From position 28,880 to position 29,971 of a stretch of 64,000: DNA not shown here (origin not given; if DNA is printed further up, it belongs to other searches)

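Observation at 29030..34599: Four-gene trans-envelope Ser/Thr-kinase module: cupredoxin-like protein, HAMP/pseudo-cyclase STK, porin, double-FHA anchor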

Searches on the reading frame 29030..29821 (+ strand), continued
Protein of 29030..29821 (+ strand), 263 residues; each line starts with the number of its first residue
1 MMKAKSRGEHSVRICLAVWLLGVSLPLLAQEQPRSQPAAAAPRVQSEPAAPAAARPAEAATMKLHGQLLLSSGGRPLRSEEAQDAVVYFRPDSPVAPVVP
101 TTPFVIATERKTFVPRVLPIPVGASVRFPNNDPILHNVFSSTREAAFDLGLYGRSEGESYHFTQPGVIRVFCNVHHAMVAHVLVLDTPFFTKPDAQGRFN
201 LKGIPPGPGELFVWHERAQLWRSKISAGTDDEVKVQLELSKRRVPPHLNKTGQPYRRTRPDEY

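Call 42: predict_structure(alignment_id=A2)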
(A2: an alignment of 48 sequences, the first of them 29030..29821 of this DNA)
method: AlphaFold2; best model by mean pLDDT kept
length: 263 residues; sequences in the alignment: 48
mean_pLDDT: 84.6   pTM: 0.74
mean pLDDT of the five models: 84.6, 84.0, 84.1, 84.1, 83.9
residues with pLDDT >= 90: 163; 70-90: 31; 50-70: 57; < 50: 12
segments of 3 or more residues with pLDDT < 50: 1-4, 8-10
pLDDT, mean of each block of 10 residues (from residue 1): 48 56 53 56 63 76 97 96 98 96 97 96 98 92 95 88 98 91 98 98 96 98 93 96 73 64 54
secondary structure, 60 per line:
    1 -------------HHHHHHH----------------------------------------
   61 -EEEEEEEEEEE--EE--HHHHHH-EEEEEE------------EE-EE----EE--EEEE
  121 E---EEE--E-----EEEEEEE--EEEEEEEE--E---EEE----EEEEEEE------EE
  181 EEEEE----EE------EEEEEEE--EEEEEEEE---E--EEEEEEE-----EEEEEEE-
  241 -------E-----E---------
elements in order: H14-20 E62-72 H79-84 E86-91 E117-121 E125-127 E136-142 E145-152 E159-161 E166-172 E179-185 E198-204 E207-214 E221-227 E233-239
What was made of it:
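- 29030..29821 (+): g1: secreted cupredoxin-type protein, 263 aa. It has a signal peptide, a Pro/Ala-rich linker, a cupredoxin domain with an Ig-like (CarboxypepD_reg-like) part, and a conserved C-terminal tail. AlphaFold2 pLDDT 84.6 (call 42).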

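Call 45: fold_search(model_id=the predicted structure, library=pdb)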
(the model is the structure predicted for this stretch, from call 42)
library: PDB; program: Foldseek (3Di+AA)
matches with E <= 10: 1283; with E <= 0.001: 100
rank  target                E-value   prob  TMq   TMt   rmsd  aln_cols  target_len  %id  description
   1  1id2_A                3.3e-07  1.00  0.30  0.72   9.8       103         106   24  CRYSTAL STRUCTURE OF AMICYANIN FROM PARACOCCUS VERSUTUS (THIOBACILLUS VERSUTUS) (released 2001-04-11)
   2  1sf3                  1.0e-06  1.00  0.30  0.72   9.9       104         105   24  Structure of the reduced form of the P94A mutant of amicyanin (released 2004-07-27)
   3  2idq                  1.1e-06  1.00  0.31  0.74   9.8       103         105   22  Structure of M98A mutant of amicyanin, Cu(II) (released 2007-03-13)
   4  3ply_A                1.1e-06  1.00  0.30  0.73   9.8       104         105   24  Structure of Oxidized P96G Mutant of Amicyanin (released 2011-02-09)
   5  3ie9                  1.1e-06  1.00  0.30  0.72   9.8       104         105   23  Structure of oxidized M98L mutant of amicyanin (released 2009-10-06)
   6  1sfd_A                1.3e-06  1.00  0.31  0.73   9.8       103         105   23  oxidized form of amicyanin mutant P94F (released 2004-07-27)
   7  3rym_A                2.0e-06  1.00  0.30  0.72   9.7       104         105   22  Structure of Oxidized M98K mutant of Amicyanin (released 2011-11-23)
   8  4p5r                  2.1e-06  1.00  0.31  0.74   9.8       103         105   23  Structure of oxidized W45Y mutant of amicyanin (released 2014-04-23)
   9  2gb2                  2.4e-06  1.00  0.31  0.74   9.8       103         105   24  The P52G mutant of amicyanin in the Cu(II) state. (released 2006-08-01)
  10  2qdv                  3.0e-06  1.00  0.31  0.74   9.8       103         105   24  Structure of the Cu(II) form of the M51A mutant of amicyanin (released 2007-12-11)
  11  5fc9_A                3.5e-06  1.00  0.28  0.75   3.5        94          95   24  Novel Purple Cupredoxin from Nitrosopumilus maritimus (released 2016-05-11)
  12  6hbe_A                3.9e-06  1.00  0.31  0.20   4.5       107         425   26  Cu-containing nitrite reductase (NirK) from Thermus scotoductus SA-01 (released 2019-01-23)
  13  3paz                  4.4e-06  1.00  0.26  0.52   5.2        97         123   27  REDUCED NATIVE PSEUDOAZURIN FROM A. FAECALIS (released 1997-08-20)
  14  2idt                  4.9e-06  1.00  0.30  0.72   9.8       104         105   24  Structure of M98Q mutant of amicyanin, Cu(II) (released 2007-03-13)
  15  8k9p                  6.5e-06  1.00  0.27  0.55   3.4        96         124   27  Neutron X-ray joint structure of pseudoazurin from Alcaligenes faecalis (released 2024-02-14)
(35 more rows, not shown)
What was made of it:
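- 29030..29821 (+): Foldseek best match is amicyanin, E = 3e-7 (call 45).
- On Type-1 copper cupredoxin (plastocyanin/amicyanin family): Foldseek best match is amicyanin 1id2, E = 3e-7, TM-score (target-normalised) 0.72 (calls 42, 45).
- Checked: The AlphaFold2 model has pLDDT 84.6, and Foldseek's best match is amicyanin (E = 3e-7) (calls 42, 45).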

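Call 48: get_annotated_region(hit=H10, flank=5000)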
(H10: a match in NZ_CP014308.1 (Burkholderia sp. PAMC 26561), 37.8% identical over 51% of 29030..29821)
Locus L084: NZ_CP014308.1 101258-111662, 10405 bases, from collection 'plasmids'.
description: Burkholderia sp. PAMC 26561 plasmid unnamed1, complete sequence
organism: Burkholderia sp. PAMC 26561 (NCBI taxid 1795043)
taxonomy: Bacteria; Pseudomonadota; Betaproteobacteria; Burkholderiales; Burkholderiaceae; Burkholderia; Burkholderia sp. PAMC 26561
host: -; source: single cell,lichen; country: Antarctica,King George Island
typing (MOB-suite, as given by PLSDB): non-mobilizable
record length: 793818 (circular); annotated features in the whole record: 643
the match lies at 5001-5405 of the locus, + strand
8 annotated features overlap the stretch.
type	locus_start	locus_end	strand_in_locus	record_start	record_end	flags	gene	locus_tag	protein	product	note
CDS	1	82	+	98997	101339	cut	-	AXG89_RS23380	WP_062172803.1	EAL domain-containing protein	-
CDS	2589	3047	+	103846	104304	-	-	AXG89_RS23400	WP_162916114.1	GGDEF domain-containing protein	-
CDS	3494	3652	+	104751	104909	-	-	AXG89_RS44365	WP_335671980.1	hypothetical protein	-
CDS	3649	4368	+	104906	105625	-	-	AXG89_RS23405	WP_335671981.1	DUF3034 family protein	-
CDS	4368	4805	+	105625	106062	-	-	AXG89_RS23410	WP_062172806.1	group 1 truncated hemoglobin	-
CDS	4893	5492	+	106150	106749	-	-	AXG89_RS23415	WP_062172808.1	methylamine utilization protein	-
CDS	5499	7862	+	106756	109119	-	-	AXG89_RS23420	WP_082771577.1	EAL domain-containing protein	-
CDS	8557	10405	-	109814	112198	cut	-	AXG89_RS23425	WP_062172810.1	PAS domain-containing protein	-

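Call 49: get_annotated_region(hit=H17, flank=5000)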
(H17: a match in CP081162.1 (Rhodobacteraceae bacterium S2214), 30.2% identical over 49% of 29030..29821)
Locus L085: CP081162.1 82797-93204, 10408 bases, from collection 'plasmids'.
description: Rhodobacteraceae bacterium S2214 plasmid unnamed1, complete sequence
organism: Rhodobacteraceae bacterium S2214 (NCBI taxid 2867019)
taxonomy: Bacteria; Pseudomonadota; Alphaproteobacteria; Rhodobacterales; Paracoccaceae; ; Rhodobacteraceae bacterium S2214
host: -; source: -; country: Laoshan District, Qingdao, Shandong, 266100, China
typing (MOB-suite, as given by PLSDB): non-mobilizable
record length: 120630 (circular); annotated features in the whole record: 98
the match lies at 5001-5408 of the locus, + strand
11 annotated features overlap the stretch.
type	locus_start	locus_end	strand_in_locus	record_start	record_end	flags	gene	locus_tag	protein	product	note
CDS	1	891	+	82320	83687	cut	-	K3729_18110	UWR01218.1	ISNCY family transposase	-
CDS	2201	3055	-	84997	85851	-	-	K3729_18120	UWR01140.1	SDR family oxidoreductase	-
CDS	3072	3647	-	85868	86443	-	-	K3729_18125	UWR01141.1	TetR/AcrR family transcriptional regulator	-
CDS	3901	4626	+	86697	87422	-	-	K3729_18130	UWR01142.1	c-type cytochrome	-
CDS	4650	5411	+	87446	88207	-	-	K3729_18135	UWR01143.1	hypothetical protein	-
CDS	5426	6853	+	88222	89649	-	-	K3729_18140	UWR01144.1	c-type cytochrome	-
CDS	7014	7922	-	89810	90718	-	-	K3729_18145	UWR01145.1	AraC family transcriptional regulator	-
CDS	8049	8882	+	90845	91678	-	-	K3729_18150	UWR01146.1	cysteine hydrolase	-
CDS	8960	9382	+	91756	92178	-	-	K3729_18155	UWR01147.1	DUF4437 domain-containing protein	-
CDS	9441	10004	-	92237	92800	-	-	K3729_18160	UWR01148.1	TetR/AcrR family transcriptional regulator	-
CDS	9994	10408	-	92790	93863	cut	-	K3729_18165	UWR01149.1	FAD-dependent oxidoreductase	-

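Call 50: get_annotated_region(hit=H23, flank=5000)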
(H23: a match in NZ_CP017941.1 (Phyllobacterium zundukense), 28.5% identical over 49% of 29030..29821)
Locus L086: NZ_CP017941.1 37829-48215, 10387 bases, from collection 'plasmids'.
description: Phyllobacterium zundukense strain Tri-48 plasmid unnamed1, complete sequence
organism: Phyllobacterium zundukense (NCBI taxid 1867719)
taxonomy: Bacteria; Pseudomonadota; Alphaproteobacteria; Hyphomicrobiales; Phyllobacteriaceae; Phyllobacterium; Phyllobacterium zundukense
host: -; source: Oxytropis triphylla,cell culture,root nodule; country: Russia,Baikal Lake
typing (MOB-suite, as given by PLSDB): non-mobilizable
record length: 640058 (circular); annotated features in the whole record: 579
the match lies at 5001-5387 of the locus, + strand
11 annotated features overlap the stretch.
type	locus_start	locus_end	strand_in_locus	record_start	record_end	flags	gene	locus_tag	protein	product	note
CDS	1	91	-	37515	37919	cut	-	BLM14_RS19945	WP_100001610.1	nuclear transport factor 2 family protein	-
CDS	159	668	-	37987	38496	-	-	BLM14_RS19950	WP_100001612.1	ferritin-like domain-containing protein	-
CDS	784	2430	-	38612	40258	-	groL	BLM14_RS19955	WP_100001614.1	chaperonin GroEL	GO:0006457 - protein folding [Evidence IEA]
CDS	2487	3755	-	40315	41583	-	hemA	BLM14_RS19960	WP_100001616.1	5-aminolevulinate synthase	GO:0006783 - heme biosynthetic process [Evidence IEA]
CDS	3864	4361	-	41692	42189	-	-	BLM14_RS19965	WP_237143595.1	SCO family protein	GO:0033617 - mitochondrial cytochrome c oxidase assembly [Evidence IEA]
CDS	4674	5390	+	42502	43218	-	-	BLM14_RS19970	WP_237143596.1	carboxypeptidase regulatory-like domain-containing protein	-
CDS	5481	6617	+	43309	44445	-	-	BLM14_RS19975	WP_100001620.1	metallophosphoesterase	-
CDS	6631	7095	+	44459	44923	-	-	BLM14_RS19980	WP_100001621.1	hypothetical protein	-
CDS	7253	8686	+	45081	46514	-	-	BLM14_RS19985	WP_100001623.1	cbb3-type cytochrome c oxidase subunit I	GO:0009060 - aerobic respiration [Evidence IEA]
CDS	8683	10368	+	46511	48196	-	-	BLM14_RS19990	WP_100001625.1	cbb3-type cytochrome c oxidase subunit II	-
CDS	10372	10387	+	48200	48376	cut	-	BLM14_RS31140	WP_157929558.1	hypothetical protein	-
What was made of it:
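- More distant g1 relatives lie among c-type cytochromes and cbb3 oxidase/SCO genes (calls 49, 50).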

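Call 51: get_annotated_region(hit=H3, flank=5000)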
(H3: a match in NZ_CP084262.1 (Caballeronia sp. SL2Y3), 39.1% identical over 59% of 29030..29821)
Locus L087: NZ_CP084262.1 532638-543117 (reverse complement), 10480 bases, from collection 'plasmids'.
description: Caballeronia sp. SL2Y3 plasmid p1, complete sequence
organism: Caballeronia sp. SL2Y3 (NCBI taxid 2878151)
taxonomy: Bacteria; Pseudomonadota; Betaproteobacteria; Burkholderiales; Burkholderiaceae; Caballeronia; Caballeronia sp. SL2Y3
host: -; source: Jalysus wickhami,Cell culture; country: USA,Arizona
typing (MOB-suite, as given by PLSDB): non-mobilizable
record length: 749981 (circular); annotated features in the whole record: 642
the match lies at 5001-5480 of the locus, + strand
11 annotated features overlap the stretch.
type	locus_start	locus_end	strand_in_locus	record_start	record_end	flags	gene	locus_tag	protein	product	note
CDS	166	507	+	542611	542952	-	-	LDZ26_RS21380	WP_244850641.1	hypothetical protein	-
CDS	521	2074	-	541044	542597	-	-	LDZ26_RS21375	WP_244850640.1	MFS transporter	GO:0055085 - transmembrane transport [Evidence IEA]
CDS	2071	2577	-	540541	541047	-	-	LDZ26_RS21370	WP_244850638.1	MerR family transcriptional regulator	GO:0006355 - regulation of DNA-templated transcription [Evidence IEA]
CDS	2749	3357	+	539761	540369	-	pssA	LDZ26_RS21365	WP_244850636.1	CDP-diacylglycerol--serine O-phosphatidyltransferase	GO:0008654 - phospholipid biosynthetic process [Evidence IEA]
CDS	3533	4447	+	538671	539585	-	-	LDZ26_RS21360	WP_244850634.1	DUF3034 family protein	-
CDS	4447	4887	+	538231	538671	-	-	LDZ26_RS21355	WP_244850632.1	group 1 truncated hemoglobin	-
CDS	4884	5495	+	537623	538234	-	-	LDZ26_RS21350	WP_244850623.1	methylamine utilization protein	-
CDS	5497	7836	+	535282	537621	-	-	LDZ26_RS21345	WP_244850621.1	EAL domain-containing protein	-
CDS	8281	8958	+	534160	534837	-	-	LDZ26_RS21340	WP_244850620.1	response regulator transcription factor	GO:0000160 - phosphorelay signal transduction system [Evidence IEA]; GO:0006355 - regulation of DNA-templated ...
CDS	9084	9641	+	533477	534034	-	-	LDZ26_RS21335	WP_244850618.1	response regulator transcription factor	GO:0000160 - phosphorelay signal transduction system [Evidence IEA]; GO:0006355 - regulation of DNA-templated ...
CDS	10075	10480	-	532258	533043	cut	-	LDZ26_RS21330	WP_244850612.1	hypothetical protein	-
